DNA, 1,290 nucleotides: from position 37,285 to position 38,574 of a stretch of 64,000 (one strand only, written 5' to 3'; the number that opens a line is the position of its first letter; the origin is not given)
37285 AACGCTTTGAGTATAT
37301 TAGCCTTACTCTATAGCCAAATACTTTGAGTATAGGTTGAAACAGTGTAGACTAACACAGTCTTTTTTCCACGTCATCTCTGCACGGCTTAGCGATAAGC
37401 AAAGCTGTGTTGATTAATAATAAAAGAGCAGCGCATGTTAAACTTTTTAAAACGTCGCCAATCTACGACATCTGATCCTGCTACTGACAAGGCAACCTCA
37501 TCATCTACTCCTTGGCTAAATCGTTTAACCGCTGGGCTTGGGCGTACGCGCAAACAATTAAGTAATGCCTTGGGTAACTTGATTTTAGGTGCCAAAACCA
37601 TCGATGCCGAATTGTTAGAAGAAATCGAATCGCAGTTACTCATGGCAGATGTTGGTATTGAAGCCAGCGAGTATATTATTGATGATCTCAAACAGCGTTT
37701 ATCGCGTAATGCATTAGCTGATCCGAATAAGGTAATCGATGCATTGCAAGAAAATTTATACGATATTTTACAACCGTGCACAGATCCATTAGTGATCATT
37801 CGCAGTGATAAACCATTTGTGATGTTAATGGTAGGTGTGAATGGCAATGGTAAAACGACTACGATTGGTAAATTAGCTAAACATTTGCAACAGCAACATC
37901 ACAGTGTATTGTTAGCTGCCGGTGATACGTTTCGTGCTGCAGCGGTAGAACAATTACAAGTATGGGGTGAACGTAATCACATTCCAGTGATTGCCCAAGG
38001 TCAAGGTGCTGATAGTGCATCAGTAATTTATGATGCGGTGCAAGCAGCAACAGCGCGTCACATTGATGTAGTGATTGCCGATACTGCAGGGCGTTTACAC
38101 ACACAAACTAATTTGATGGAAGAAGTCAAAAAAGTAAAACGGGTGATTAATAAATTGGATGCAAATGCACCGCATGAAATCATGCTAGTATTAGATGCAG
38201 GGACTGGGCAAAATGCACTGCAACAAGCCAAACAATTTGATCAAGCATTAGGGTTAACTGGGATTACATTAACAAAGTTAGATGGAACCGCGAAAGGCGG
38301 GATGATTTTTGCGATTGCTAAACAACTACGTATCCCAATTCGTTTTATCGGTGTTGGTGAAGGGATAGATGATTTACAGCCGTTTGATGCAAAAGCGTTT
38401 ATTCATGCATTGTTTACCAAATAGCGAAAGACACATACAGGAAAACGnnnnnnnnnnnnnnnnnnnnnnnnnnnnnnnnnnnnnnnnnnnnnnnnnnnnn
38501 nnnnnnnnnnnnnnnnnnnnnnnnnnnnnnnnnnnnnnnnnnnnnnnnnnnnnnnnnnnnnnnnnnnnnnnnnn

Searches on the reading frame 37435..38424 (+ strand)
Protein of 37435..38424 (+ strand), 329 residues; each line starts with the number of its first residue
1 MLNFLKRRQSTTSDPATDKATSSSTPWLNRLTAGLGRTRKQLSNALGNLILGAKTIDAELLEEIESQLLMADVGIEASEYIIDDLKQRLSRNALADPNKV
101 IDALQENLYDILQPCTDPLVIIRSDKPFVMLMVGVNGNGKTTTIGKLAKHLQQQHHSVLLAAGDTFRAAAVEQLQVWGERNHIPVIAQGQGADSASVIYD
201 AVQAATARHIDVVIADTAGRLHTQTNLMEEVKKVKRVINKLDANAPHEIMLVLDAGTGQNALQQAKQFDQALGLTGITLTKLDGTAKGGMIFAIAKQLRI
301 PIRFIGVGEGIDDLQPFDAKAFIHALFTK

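Call 7: search_protein_families(library=pfam, proteins=[window:37435-38424:+], max_evalue=0.01)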
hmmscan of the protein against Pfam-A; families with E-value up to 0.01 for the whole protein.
window:37435-38424:+ (329 aa): 13 families
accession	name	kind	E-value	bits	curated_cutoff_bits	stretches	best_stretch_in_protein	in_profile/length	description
PF00448.28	SRP54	-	1.3e-77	260.3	22.7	1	127-327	1-195/196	SRP54-type protein, GTPase domain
PF02881.24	SRP54_N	-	2.5e-13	50.4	22.4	1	42-108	1-75/75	SRP54-type protein, helical bundle domain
PF06414.18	Zeta_toxin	-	7.3e-06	26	22.3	1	124-233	13-119/199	Zeta toxin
PF13207.12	AAA_17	-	0.00012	22.8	27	1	133-233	1-94/136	AAA domain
PF02223.23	Thymidylate_kin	-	0.00017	21.8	27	0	134-160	3-29/185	Thymidylate kinase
PF13604.12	AAA_30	-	0.00045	20.4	27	1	127-224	18-103/191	AAA domain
PF09848.15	SLFN-g3_helicase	-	0.0006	19.6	24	1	129-248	3-116/354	Schlafen group 3, DNA/RNA helicase domain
PF13671.12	AAA_33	-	0.00073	20.3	27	1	129-249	1-101/143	AAA domain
PF00005.33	ABC_tran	-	0.00093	20.3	25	1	130-229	14-80/137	ABC transporter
PF01583.26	APS_kinase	-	0.0025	18.3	21.1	1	127-174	2-49/152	Adenylylsulphate kinase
PF13401.12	AAA_22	-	0.0032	18.2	27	0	129-234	7-107/130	AAA domain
PF13245.12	AAA_19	-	0.0036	17.9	25.1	1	129-232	13-115/134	AAA domain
PF13191.12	AAA_16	-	0.0083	17.1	32.6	0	125-254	22-139/167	AAA ATPase domain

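Call 10: find_encoding_contigs(protein=window:37435-38424:+, flank=10000, max_places=10)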
Protein window:37435-38424:+ (329 aa): 1 contig read that carries it; 1 place shown.
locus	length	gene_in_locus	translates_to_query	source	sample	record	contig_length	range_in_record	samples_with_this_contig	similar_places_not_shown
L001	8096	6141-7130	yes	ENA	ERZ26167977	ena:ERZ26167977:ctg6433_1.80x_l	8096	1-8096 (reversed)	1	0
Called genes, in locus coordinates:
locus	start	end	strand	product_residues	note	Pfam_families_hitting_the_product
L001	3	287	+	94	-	?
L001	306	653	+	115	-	-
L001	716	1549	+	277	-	-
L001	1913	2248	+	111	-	PF01381:HTH_3 (faint)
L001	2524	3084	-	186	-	PF03602:Cons_hypoth95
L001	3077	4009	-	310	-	PF05193:Peptidase_M16_C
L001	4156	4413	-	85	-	-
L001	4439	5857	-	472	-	PF00675:Peptidase_M16, PF05193:Peptidase_M16_C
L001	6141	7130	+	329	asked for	PF02881:SRP54_N, PF06414:Zeta_toxin (weak), PF00448:SRP54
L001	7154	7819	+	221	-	PF00005:ABC_tran, PF13304:AAA_21 (weak)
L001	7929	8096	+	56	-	?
